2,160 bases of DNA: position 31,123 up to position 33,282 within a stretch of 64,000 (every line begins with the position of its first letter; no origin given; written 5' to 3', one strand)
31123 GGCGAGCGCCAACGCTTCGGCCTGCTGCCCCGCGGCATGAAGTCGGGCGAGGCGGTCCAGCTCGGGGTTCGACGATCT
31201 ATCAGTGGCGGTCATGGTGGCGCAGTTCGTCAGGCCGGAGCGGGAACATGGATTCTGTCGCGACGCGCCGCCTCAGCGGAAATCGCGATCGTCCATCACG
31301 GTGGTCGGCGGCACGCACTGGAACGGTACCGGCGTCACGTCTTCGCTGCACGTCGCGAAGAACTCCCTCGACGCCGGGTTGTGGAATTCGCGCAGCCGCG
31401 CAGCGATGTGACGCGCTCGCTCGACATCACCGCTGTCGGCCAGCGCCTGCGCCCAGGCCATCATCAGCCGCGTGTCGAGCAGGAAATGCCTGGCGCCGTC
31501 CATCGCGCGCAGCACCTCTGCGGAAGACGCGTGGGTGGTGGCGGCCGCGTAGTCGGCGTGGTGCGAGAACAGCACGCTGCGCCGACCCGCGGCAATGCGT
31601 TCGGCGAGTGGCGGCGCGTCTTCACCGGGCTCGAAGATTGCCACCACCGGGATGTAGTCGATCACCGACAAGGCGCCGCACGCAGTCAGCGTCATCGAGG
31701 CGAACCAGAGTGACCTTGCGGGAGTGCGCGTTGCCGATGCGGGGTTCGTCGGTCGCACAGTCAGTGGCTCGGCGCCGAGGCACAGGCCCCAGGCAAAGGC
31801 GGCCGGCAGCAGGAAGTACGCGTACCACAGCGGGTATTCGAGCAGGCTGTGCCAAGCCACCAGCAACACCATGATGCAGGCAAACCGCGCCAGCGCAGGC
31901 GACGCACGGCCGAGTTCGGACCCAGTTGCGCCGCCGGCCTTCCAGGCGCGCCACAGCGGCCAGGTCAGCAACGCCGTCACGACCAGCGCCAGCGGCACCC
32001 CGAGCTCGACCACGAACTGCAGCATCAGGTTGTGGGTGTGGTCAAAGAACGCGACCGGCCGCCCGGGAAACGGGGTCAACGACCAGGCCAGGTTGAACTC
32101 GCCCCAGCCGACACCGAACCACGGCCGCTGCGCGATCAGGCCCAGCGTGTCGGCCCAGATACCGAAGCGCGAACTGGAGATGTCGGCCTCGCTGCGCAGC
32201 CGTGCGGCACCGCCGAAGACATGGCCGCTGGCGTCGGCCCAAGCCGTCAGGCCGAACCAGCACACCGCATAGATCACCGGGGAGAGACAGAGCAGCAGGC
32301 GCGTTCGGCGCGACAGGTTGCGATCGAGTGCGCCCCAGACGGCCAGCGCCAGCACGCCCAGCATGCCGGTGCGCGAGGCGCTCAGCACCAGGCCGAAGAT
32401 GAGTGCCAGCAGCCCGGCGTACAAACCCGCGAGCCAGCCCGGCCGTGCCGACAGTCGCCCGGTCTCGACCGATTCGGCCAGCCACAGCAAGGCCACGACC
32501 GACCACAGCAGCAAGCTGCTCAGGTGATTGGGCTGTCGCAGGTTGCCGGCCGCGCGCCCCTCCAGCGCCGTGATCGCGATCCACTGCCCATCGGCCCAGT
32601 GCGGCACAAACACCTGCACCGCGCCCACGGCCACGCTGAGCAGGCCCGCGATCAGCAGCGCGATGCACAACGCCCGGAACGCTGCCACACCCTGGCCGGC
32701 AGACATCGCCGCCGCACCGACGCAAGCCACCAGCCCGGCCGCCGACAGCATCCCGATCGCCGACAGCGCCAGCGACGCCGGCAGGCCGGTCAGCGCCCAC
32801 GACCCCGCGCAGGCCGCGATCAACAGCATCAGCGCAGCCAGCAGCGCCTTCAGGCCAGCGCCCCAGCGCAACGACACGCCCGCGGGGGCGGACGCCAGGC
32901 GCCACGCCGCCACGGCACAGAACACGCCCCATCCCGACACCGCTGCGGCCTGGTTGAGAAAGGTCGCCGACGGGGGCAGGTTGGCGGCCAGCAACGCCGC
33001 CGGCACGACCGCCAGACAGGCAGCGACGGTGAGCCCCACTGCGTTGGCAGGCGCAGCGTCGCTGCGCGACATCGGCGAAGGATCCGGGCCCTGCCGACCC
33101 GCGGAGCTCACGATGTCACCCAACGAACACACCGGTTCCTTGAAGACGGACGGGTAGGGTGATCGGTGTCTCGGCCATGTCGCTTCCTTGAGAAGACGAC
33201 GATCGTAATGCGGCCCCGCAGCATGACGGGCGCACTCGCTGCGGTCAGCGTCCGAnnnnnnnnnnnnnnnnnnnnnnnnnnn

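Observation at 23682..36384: Enlarged type IV pilin modification island between moaC and the sucCD-terC backbone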

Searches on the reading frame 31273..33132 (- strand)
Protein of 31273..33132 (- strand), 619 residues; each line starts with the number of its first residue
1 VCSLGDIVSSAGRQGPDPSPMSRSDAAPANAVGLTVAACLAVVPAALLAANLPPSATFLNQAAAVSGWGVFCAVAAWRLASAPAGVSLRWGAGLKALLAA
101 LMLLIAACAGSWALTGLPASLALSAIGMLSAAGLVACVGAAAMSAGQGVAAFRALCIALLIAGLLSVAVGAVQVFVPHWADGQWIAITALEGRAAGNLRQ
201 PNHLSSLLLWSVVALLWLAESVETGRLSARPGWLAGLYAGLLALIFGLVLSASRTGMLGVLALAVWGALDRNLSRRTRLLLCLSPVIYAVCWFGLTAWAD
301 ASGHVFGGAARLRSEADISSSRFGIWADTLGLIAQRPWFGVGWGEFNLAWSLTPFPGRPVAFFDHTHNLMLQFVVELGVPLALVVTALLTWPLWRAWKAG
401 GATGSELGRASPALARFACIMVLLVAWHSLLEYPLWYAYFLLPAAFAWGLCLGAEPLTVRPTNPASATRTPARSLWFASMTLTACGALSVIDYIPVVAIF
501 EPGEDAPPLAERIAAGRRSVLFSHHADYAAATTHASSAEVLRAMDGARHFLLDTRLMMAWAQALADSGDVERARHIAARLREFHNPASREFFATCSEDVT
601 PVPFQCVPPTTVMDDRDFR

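Call 4: search_protein_families(library=pfam, proteins=[window:31273-33132:-], max_evalue=0.01)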
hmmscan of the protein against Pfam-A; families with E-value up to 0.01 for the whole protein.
window:31273-33132:- (619 aa): 3 families
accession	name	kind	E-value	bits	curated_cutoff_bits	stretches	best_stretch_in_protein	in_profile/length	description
PF04932.20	Wzy_C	-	3.8e-22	79.1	31.7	1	240-384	2-147/149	O-Antigen ligase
PF11846.14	Wzy_C_2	-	1.1e-14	55.3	28.5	1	421-584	6-176/191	Virulence factor membrane-bound polymerase, C-terminal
PF15864.10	PglL_A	-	1.3e-09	38.1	25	1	196-219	3-26/26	Protein glycosylation ligase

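Call 5: search_protein_families(library=ncbifam, proteins=[window:31273-33132:-], max_evalue=0.01)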
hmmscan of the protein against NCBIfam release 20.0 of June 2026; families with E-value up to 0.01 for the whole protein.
window:31273-33132:- (619 aa): 0 families

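Call 22: find_homologous_proteins(query=window:31273-33132:-, max_evalue=0.00001)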
Query window:31273-33132:- (619 aa): 3641 proteins with E <= 0.00001 among 8000 candidates; the best 120 are listed.
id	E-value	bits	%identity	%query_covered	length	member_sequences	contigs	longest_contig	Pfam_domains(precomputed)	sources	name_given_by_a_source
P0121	0.0e+0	1162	99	86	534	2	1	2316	PF11846.15,PF15864.11,PF04932.21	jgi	jgi:O-antigen ligase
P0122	0.0e+0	1143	86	100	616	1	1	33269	PF11846.15,PF15864.11,PF04932.21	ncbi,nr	ncbi:MAG: Wzy polymerase domain-containing protein [Burkholderiaceae bacterium]|nr:Wzy polymerase do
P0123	0.0e+0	1048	80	100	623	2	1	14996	PF11846.15,PF15864.11,PF04932.21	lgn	-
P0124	0.0e+0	1023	79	98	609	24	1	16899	PF11846.15,PF15864.11,PF04932.21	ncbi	-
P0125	0.0e+0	1013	80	97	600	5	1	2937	PF11846.15,PF15864.11,PF04932.21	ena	-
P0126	1.2e-295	1000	79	97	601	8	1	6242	PF11846.15,PF15864.11,PF04932.21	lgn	-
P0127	3.8e-290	982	77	99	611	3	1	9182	PF11846.15,PF15864.11,PF04932.21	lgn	-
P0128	1.8e-286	970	76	99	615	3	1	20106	PF11846.15,PF15864.11,PF04932.21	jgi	jgi:O-antigen ligase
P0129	2.7e-274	930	76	92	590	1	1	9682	PF11846.15,PF15864.11,PF04932.21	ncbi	-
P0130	5.1e-273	925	74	99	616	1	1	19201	PF11846.15,PF15864.11,PF04932.21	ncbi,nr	ncbi:MAG: Wzy polymerase domain-containing protein [Pseudomonadota bacterium]|nr:Wzy polymerase doma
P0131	5.2e-272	922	76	93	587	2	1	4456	PF11846.15,PF15864.11,PF04932.21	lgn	-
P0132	1.6e-271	920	76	94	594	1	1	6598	PF11846.15,PF15864.11,PF04932.21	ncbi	-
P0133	6.3e-252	856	71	95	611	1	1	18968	PF11846.15,PF15864.11,PF04932.21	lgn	-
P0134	7.7e-252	855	70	92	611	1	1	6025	PF11846.15,PF15864.11,PF04932.21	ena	-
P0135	2.2e-250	851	70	92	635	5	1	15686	PF11846.15,PF15864.11,PF04932.21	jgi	-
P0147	2.9e-240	817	67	93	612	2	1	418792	PF11846.15,PF15864.11,PF04932.21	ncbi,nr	ncbi:MAG: polymerase [Burkholderiales bacterium PBB1]|nr:MAG: polymerase [Burkholderiales bacterium 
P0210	1.1e-177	611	55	96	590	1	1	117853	PF11846.15,PF15864.11,PF04932.21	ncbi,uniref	ncbi:MAG TPA: Wzy polymerase domain-containing protein [Albitalea sp.]|uniref:PglL family O-oligosac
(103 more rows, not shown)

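Call 32: search_solved_structures(query=window:31273-33132:-, max_evalue=0.01)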
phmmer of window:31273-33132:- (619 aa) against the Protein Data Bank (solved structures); distinct sequences matched with E-value up to 0.01: 1.
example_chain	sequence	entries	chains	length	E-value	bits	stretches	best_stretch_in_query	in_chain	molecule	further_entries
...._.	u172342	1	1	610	2.6e-11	46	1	22-452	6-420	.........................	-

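Call 53: find_encoding_contigs(protein=P0210, flank=8000, max_places=1)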
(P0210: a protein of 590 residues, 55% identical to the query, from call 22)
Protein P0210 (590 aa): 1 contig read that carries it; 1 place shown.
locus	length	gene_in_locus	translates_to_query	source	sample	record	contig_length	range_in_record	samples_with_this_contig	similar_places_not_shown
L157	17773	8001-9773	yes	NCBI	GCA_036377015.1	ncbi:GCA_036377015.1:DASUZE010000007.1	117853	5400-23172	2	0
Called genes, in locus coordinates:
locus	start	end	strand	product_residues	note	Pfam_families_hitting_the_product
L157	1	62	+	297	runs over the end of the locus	PF02629:CoA_binding, PF13607:Succ_CoA_lig, PF00549:Ligase_CoA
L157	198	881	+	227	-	PF03741:TerC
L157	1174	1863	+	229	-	PF03741:TerC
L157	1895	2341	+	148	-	-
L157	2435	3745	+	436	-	PF00069:Pkinase, PF07714:PK_Tyr_Ser-Thr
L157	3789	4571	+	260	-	PF00481:PP2C (faint), PF13672:PP2C_2, PF07228:SpoIIE (faint)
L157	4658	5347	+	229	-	PF16697:Yop-YscD_cpl, PF00498:FHA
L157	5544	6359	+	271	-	PF23023:Anti-Pycsar_Apyc1 (weak), PF12706:Lactamase_B_2, PF02112:PDEase_II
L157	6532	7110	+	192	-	PF07963:N_methyl, PF00114:Pilin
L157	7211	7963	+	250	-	PF27166:FimB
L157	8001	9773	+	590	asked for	PF15864:PglL_A, PF04932:Wzy_C, PF11846:Wzy_C_2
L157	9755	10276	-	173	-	PF01967:MoaC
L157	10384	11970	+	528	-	PF01435:Peptidase_M48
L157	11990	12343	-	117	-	PF04020:Phage_holin_4_2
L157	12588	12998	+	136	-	-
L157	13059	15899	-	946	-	PF01590:GAF, PF13185:GAF_2 (weak), PF08448:PAS_4, PF08447:PAS_3, PF08448:PAS_4 (weak), PF00512:HisKA, PF02518:HATPase_c, PF00072:Response_reg, +2 more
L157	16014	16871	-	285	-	PF04909:Amidohydro_2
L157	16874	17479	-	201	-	PF01323:DSBA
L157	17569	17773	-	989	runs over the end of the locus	PF03193:RsgA_GTPase (faint), PF00005:ABC_tran (faint), PF02463:SMC_N (faint), PF13191:AAA_16 (faint), PF13304:AAA_21 (faint), PF13555:AAA_29 (faint), PF17760:UvrA_inter, PF17755:UvrA_DNA-bind, +3 more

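Call 54: find_encoding_contigs(protein=P0147, flank=8000, max_places=1)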
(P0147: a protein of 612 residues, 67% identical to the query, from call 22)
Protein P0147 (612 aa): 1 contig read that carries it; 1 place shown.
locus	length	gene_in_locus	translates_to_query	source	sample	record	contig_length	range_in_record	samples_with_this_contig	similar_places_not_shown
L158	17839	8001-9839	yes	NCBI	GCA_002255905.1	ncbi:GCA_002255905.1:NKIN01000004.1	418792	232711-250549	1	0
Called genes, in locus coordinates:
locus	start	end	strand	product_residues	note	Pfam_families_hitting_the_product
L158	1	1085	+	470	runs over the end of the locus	PF00067:p450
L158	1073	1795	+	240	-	PF03741:TerC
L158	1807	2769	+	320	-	PF00069:Pkinase, PF07714:PK_Tyr_Ser-Thr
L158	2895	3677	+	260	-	PF00481:PP2C (faint), PF13672:PP2C_2, PF07228:SpoIIE (faint)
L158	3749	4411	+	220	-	PF16697:Yop-YscD_cpl, PF00498:FHA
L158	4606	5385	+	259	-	PF23023:Anti-Pycsar_Apyc1 (faint), PF00753:Lactamase_B (faint), PF12706:Lactamase_B_2, PF02112:PDEase_II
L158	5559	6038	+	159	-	PF07963:N_methyl, PF00114:Pilin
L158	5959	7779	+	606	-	PF15864:PglL_A (weak), PF04932:Wzy_C, PF11846:Wzy_C_2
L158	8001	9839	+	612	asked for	PF15864:PglL_A, PF04932:Wzy_C, PF11846:Wzy_C_2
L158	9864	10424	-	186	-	PF01967:MoaC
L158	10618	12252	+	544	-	PF01435:Peptidase_M48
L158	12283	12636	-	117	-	PF04020:Phage_holin_4_2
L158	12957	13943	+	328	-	PF03741:TerC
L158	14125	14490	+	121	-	-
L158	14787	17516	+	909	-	PF00809:Pterin_bind, PF02607:B12-binding_2, PF02310:B12-binding, PF02965:Met_synt_B12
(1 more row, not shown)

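Call 66: search_solved_structures(query=window:31273-33132:-, max_evalue=0.01, show_alignments=1)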
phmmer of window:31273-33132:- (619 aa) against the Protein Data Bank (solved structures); distinct sequences matched with E-value up to 0.01: 1.
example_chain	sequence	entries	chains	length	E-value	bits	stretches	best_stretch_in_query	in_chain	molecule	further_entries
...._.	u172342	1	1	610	2.6e-11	46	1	22-452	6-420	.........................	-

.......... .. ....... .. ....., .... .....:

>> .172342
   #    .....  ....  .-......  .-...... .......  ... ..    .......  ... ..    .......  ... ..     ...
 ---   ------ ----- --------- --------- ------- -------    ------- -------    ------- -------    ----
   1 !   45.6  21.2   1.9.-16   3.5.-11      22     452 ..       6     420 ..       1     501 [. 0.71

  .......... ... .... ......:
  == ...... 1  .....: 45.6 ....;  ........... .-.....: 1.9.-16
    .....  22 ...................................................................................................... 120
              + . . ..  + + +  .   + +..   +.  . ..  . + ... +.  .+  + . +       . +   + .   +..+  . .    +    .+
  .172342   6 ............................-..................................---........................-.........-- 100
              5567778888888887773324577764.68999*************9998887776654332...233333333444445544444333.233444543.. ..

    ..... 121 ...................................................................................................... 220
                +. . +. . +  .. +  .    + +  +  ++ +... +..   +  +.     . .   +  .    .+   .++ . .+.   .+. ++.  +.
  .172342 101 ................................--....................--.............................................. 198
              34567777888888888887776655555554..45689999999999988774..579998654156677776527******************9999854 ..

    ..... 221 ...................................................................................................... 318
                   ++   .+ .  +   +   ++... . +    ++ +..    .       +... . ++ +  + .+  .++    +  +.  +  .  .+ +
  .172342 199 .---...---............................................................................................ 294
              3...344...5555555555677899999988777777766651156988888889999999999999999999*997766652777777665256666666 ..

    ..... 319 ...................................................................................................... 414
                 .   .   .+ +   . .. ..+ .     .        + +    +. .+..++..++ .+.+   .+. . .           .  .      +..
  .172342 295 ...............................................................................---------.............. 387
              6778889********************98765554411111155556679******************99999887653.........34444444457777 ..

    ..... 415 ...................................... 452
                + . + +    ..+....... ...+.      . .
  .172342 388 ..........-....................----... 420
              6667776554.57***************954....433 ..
